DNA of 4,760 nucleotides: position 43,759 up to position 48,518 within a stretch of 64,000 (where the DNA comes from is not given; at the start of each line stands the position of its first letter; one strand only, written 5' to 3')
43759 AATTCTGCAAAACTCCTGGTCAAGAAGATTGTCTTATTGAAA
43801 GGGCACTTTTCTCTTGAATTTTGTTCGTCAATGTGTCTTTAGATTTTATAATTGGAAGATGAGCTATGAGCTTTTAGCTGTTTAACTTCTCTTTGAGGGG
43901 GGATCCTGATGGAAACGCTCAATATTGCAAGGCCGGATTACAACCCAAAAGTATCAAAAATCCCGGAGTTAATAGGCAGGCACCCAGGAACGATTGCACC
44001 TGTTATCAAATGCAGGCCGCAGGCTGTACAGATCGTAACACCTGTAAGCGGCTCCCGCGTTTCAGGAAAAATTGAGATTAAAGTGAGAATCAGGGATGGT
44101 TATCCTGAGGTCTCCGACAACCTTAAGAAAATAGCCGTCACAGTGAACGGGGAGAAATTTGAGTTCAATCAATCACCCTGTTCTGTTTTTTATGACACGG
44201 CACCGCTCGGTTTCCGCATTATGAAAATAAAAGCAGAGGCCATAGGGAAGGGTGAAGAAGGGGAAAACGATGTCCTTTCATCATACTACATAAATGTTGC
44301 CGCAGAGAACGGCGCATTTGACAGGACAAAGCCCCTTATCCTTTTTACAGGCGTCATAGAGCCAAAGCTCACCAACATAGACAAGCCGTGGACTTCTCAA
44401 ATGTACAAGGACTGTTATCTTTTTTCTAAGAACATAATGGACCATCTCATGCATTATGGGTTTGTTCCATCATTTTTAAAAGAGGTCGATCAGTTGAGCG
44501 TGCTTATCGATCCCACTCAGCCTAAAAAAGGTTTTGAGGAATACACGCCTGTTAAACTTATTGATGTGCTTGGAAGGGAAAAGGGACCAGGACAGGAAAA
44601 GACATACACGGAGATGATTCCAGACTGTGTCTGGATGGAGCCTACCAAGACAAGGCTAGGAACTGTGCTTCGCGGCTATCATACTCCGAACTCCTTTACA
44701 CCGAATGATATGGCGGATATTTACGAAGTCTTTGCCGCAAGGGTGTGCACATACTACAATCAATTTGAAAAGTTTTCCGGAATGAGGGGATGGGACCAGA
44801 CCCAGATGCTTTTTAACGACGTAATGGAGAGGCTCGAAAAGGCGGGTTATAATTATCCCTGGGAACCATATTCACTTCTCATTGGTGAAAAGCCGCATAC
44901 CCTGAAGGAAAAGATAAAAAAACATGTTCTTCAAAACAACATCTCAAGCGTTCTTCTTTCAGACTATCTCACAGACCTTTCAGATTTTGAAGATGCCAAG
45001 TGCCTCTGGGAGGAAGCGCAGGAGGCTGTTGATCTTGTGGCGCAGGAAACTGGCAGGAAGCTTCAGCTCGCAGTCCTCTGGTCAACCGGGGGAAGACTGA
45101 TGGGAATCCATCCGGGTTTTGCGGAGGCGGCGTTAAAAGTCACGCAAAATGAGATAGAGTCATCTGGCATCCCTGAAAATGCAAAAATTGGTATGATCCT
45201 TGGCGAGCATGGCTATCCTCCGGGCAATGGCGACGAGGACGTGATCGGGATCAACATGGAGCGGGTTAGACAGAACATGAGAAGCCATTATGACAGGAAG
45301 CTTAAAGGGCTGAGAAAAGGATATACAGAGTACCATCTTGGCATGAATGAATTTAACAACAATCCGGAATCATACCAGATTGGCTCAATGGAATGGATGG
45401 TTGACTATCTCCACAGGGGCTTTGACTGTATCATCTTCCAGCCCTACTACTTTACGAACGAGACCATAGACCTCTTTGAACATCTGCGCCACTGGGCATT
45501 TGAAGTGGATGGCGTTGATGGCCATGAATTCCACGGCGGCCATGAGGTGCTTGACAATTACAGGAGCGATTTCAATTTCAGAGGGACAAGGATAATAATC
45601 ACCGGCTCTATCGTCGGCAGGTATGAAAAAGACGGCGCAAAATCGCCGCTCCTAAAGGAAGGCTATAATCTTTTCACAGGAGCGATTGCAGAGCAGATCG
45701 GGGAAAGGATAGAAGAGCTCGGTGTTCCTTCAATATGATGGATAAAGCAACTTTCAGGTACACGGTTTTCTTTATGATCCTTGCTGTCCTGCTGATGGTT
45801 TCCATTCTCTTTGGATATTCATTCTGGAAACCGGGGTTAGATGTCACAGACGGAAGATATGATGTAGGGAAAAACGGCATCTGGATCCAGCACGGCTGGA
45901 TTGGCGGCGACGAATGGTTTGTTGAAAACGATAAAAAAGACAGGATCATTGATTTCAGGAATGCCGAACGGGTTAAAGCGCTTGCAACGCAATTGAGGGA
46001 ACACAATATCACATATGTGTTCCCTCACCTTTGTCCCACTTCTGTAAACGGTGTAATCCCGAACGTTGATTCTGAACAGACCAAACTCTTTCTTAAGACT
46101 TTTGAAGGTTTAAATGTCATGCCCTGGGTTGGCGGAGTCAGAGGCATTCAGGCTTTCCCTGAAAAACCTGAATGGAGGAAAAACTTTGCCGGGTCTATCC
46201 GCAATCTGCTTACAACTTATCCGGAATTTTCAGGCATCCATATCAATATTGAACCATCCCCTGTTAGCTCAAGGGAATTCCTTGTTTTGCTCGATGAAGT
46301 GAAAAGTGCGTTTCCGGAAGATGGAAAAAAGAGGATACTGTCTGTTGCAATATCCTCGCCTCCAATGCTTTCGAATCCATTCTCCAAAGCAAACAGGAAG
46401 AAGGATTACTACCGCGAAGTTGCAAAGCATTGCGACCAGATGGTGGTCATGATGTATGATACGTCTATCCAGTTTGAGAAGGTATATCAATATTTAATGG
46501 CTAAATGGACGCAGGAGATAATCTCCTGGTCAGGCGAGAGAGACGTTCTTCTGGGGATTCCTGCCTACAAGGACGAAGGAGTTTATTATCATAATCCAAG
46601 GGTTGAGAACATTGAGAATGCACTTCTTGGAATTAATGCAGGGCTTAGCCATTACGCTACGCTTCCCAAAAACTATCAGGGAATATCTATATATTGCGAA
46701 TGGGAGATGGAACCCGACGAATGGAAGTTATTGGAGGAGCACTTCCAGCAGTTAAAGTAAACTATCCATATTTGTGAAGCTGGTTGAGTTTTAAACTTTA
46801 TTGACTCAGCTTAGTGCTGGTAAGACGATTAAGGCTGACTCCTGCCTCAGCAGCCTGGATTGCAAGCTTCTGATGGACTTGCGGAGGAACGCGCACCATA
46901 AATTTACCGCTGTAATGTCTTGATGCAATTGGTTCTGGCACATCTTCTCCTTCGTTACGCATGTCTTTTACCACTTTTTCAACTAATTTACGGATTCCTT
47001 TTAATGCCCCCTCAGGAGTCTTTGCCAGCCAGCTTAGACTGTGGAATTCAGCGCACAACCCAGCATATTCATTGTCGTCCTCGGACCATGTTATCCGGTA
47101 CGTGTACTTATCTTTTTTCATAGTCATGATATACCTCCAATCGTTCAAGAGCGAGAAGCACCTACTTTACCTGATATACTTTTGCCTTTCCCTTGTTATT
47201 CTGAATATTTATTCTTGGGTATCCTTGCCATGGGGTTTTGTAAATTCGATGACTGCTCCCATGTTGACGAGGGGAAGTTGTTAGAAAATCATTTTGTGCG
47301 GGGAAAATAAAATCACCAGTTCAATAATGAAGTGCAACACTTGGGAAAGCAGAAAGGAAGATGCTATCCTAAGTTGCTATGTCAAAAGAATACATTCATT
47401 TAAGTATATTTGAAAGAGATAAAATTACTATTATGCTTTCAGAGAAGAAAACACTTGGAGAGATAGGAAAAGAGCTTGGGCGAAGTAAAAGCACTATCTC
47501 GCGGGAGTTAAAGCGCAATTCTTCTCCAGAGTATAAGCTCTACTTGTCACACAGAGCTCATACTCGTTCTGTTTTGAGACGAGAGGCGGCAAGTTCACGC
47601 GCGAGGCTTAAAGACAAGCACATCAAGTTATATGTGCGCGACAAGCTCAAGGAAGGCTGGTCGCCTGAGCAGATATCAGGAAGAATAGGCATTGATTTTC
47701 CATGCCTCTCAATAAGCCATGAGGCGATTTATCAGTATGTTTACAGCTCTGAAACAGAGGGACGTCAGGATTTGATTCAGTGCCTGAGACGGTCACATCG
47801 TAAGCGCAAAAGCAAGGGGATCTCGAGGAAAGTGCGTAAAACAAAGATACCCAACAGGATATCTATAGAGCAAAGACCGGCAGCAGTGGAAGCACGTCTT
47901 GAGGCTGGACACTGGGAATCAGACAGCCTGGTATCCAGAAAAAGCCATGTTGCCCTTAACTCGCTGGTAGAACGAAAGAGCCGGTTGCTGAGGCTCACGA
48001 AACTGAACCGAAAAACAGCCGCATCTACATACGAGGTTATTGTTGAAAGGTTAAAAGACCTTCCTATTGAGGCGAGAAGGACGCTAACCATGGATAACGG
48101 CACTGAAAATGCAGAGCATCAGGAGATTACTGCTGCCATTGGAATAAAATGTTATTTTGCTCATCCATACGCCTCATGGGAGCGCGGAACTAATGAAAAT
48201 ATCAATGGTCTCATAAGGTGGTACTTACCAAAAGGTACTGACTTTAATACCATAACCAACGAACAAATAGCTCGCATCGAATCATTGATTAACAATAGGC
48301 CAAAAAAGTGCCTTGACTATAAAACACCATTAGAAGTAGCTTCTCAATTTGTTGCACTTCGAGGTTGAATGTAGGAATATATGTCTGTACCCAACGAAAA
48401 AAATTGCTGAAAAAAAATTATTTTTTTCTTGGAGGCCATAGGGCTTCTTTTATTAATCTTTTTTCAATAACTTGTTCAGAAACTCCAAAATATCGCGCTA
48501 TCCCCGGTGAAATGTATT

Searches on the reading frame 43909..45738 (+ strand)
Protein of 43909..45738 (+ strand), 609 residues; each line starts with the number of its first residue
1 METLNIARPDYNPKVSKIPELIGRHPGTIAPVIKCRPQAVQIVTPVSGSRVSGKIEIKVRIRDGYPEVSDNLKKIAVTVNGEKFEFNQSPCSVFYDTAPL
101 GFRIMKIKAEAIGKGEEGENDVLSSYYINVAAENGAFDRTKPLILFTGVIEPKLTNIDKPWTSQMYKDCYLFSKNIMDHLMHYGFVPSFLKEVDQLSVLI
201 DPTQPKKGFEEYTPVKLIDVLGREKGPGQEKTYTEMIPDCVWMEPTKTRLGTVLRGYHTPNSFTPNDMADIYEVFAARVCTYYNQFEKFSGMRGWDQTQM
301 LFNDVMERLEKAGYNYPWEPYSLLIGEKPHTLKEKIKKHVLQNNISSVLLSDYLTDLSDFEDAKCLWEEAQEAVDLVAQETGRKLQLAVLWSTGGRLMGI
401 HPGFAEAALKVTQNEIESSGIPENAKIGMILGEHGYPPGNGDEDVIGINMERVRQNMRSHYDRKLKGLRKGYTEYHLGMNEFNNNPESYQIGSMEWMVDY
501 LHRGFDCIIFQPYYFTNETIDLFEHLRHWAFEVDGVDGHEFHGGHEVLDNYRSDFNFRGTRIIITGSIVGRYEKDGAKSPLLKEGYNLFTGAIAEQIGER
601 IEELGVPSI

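Call 90: search_protein_families(library=pfam, proteins=[window:43909-45738:+], max_evalue=0.01)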
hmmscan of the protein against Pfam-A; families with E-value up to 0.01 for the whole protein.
window:43909-45738:+ (609 aa): 1 family
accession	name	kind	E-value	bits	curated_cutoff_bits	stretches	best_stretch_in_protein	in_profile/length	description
PF17957.7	Big_7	-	0.0065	17.5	24.1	0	40-98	3-59/70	Bacterial Ig domain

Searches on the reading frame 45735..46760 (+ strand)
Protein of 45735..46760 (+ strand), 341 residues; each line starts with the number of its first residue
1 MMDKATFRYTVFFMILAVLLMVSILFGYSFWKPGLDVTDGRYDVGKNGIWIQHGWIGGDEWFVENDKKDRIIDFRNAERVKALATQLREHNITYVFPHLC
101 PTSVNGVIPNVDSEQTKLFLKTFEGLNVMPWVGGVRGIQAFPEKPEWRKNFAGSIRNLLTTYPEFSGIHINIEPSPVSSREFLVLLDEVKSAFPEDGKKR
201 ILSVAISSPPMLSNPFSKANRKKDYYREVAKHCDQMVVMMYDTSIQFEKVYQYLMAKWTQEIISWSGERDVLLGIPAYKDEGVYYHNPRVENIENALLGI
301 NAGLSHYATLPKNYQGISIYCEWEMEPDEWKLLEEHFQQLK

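Call 90: search_protein_families(library=pfam, proteins=[window:45735-46760:+], max_evalue=0.01)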
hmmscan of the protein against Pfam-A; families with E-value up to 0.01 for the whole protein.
window:45735-46760:+ (341 aa): 1 family
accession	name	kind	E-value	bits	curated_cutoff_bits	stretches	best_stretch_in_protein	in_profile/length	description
PF00704.34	Glyco_hydro_18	-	8.3e-13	49.1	29.6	1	121-249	60-189/317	Glycosyl hydrolases family 18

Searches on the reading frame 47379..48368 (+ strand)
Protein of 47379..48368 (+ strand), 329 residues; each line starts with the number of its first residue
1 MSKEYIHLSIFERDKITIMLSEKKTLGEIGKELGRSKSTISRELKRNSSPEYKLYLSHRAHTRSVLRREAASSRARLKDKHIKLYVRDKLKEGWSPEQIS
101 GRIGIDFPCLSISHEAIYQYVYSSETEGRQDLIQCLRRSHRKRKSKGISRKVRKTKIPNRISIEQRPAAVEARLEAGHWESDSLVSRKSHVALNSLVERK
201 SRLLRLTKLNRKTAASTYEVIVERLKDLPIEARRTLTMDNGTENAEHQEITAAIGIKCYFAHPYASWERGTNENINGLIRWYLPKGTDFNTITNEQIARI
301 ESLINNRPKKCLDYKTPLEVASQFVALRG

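Call 90: search_protein_families(library=pfam, proteins=[window:47379-48368:+], max_evalue=0.01)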
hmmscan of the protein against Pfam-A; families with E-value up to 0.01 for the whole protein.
window:47379-48368:+ (329 aa): 4 families
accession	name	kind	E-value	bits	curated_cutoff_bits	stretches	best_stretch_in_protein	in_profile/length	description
PF13936.12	HTH_38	-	4.5e-15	55.5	27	1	5-47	2-44/44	Helix-turn-helix domain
PF00665.32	rve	-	4.9e-07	30.4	32.6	1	176-265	5-101/102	Integrase core domain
PF13384.12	HTH_23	-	1e-05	25.6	24.6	1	20-46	14-40/50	Homeodomain-like domain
PF04545.22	Sigma70_r4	-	0.0017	18.2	24.1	1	22-46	19-43/50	Sigma-70, region 4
